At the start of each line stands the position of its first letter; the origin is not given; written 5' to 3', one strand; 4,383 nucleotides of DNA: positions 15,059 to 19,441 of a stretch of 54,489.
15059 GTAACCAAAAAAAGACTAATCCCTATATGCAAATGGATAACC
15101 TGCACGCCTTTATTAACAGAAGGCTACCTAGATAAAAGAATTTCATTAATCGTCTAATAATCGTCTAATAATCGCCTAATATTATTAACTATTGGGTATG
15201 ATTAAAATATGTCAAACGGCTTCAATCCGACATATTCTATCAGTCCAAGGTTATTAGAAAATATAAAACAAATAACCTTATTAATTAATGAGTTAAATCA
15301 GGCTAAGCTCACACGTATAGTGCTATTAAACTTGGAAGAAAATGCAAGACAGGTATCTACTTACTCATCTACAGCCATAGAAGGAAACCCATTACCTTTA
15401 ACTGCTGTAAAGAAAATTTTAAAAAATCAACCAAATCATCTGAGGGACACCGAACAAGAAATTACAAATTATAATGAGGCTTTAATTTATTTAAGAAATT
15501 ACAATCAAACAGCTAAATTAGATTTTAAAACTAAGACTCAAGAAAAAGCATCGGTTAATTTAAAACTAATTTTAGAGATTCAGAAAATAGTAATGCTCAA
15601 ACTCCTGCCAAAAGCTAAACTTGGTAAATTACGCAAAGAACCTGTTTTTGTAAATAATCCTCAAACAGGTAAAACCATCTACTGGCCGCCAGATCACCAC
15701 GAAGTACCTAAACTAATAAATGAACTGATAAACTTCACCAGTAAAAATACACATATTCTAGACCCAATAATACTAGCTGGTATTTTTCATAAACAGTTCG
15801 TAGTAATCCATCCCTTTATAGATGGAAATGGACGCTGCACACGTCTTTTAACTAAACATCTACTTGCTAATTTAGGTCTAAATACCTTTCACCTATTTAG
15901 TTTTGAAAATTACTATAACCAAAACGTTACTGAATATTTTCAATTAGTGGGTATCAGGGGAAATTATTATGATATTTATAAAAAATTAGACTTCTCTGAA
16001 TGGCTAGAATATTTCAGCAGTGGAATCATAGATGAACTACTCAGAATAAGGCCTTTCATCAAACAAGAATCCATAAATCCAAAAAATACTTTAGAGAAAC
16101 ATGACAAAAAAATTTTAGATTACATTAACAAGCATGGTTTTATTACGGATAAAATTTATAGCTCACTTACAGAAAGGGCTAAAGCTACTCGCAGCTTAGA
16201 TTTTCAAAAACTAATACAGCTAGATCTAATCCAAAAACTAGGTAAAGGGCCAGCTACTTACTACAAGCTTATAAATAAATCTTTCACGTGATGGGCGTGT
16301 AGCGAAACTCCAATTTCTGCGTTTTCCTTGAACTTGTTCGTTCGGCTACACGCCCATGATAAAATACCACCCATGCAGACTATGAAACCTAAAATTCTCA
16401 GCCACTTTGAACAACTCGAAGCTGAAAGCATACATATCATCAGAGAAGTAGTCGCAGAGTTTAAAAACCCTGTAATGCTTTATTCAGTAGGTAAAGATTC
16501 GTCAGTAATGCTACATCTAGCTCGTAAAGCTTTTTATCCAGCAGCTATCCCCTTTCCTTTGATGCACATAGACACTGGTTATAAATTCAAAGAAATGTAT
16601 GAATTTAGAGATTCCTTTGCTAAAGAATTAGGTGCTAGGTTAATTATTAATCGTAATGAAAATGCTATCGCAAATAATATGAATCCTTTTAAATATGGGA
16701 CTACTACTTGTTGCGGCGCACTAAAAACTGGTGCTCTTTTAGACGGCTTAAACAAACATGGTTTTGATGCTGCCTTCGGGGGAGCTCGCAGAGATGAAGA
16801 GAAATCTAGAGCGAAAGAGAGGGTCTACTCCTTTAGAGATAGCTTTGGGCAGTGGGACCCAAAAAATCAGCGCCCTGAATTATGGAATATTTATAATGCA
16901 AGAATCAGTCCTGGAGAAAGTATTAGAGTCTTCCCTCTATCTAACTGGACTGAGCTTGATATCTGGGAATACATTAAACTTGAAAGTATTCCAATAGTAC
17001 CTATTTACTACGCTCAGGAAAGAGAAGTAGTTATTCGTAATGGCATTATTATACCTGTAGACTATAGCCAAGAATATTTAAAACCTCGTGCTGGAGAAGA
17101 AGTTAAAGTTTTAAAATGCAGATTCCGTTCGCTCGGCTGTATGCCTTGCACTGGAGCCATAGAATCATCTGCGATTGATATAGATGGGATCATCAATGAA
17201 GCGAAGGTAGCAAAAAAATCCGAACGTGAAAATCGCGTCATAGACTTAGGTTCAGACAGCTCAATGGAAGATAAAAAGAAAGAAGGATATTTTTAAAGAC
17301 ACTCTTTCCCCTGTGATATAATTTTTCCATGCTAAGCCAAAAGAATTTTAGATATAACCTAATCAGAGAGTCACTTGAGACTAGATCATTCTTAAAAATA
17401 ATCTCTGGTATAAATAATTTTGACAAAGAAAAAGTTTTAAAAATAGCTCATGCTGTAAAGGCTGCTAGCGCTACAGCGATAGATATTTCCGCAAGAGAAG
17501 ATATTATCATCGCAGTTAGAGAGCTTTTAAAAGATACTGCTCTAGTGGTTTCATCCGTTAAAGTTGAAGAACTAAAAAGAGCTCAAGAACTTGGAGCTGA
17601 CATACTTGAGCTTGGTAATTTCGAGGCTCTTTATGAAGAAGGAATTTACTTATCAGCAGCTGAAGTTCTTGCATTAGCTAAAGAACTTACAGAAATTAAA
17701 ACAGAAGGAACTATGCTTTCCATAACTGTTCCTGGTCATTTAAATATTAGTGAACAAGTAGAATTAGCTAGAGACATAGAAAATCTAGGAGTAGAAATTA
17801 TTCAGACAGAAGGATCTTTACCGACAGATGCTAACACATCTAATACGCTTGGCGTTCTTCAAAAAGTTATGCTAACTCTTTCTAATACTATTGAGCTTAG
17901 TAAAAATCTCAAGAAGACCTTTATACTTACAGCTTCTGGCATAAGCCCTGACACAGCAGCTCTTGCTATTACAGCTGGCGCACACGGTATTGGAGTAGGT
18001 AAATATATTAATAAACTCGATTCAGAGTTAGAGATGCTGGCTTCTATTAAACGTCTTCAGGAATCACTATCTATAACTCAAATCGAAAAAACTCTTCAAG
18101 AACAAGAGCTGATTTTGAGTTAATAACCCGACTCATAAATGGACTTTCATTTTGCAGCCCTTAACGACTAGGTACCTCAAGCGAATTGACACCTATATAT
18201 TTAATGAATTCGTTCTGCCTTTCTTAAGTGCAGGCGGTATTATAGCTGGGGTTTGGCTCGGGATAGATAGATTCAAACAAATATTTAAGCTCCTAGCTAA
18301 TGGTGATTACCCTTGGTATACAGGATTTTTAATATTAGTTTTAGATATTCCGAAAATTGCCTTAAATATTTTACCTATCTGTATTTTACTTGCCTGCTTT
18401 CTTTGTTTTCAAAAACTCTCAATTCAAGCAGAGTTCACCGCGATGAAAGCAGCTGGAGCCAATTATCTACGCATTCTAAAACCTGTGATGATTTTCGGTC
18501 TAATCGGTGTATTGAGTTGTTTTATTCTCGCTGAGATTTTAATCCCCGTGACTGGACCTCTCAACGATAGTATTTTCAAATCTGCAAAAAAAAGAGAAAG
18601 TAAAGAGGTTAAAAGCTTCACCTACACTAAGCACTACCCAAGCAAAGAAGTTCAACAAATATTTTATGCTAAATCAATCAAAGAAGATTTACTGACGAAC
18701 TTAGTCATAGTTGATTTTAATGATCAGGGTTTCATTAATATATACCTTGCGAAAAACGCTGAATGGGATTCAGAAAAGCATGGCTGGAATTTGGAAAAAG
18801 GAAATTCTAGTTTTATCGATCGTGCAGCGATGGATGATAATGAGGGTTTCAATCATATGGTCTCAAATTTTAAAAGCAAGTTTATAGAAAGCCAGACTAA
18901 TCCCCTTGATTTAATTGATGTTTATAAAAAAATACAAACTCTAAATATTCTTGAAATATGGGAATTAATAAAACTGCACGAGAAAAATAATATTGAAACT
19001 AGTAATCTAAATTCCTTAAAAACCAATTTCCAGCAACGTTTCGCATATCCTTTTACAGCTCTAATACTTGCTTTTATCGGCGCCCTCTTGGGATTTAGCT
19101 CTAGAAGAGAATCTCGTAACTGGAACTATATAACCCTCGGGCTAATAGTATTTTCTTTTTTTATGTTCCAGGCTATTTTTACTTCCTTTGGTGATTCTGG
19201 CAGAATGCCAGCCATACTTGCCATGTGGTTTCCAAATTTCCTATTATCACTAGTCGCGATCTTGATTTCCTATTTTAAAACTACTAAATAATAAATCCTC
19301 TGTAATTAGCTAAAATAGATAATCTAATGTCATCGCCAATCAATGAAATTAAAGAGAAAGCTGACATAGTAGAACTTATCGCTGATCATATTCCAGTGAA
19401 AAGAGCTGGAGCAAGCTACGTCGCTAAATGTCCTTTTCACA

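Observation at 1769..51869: R1: dense family of ~121-bp palindromic-ended elements with a conserved core and terminal arms that co-vary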

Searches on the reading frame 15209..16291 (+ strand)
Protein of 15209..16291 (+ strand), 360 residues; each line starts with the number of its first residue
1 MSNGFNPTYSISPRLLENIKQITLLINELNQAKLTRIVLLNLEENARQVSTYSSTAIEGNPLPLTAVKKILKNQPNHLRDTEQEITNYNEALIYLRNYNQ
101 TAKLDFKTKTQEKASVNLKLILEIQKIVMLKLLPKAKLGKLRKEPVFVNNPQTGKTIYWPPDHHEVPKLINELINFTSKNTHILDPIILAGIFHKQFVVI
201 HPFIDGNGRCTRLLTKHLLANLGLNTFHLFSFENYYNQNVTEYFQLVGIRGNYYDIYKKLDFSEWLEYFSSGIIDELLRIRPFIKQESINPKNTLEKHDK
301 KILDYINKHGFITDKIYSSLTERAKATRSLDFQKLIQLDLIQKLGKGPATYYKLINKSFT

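Call 53: search_protein_families(library=pfam, proteins=[window:15209-16291:+])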
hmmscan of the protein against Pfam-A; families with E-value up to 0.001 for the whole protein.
window:15209-16291:+ (360 aa): 1 family
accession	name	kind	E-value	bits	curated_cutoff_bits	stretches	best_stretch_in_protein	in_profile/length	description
PF02661.23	Fic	-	3.8e-17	63.4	24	1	117-219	3-93/93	Fic/DOC family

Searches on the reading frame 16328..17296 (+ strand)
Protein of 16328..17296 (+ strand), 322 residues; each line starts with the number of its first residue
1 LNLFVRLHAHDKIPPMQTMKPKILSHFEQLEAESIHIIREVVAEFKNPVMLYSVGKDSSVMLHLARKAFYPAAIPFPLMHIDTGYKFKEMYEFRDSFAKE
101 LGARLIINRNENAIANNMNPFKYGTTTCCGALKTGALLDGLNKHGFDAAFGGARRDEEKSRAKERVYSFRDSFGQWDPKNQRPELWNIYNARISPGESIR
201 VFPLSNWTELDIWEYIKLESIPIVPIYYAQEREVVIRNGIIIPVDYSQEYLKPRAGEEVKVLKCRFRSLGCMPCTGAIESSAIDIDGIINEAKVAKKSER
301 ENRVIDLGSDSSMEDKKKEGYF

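Call 53: search_protein_families(library=pfam, proteins=[window:16328-17296:+])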
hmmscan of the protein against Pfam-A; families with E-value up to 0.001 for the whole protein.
window:16328-17296:+ (322 aa): 1 family
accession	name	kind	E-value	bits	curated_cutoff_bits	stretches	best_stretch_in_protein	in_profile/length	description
PF01507.26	PAPS_reduct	-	3.3e-54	184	22.5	1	47-276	1-174/175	Phosphoadenosine phosphosulfate reductase domain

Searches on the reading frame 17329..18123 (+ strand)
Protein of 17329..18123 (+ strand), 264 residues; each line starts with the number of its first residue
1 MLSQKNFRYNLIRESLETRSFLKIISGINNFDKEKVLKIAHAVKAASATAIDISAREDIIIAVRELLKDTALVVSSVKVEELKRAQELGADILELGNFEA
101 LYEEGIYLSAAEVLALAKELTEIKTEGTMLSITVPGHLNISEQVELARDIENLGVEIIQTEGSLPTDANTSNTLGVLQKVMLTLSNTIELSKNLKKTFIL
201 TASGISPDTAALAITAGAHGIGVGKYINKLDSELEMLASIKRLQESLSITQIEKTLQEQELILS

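Call 81: search_protein_families(library=pfam, proteins=[window:17329-18123:+], max_evalue=0.00001)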
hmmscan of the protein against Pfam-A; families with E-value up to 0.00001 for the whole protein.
window:17329-18123:+ (264 aa): 1 family
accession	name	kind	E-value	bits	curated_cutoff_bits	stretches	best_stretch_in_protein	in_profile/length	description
PF04481.18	DUF561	-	7.7e-62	209.1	21.6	1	11-251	4-241/243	Protein of unknown function (DUF561)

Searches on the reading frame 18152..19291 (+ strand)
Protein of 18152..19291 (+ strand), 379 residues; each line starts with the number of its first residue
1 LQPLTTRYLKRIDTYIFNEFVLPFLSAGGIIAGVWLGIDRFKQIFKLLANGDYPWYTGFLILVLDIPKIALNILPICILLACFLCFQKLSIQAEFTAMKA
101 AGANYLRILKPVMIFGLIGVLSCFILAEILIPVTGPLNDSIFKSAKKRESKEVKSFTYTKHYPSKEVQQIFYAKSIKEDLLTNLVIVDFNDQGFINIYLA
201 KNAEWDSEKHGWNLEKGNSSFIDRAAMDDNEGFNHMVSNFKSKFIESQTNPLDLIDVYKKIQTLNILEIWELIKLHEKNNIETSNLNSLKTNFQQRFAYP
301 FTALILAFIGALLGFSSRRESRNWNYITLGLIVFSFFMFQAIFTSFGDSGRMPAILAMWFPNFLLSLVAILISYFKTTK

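Call 81: search_protein_families(library=pfam, proteins=[window:18152-19291:+], max_evalue=0.00001)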
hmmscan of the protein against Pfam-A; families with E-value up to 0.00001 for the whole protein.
window:18152-19291:+ (379 aa): 1 family
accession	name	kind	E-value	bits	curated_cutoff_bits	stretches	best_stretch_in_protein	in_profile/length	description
PF03739.19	LptF_LptG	-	1.7e-64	218.6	27.9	1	15-373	2-351/353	Lipopolysaccharide export system permease LptF/LptG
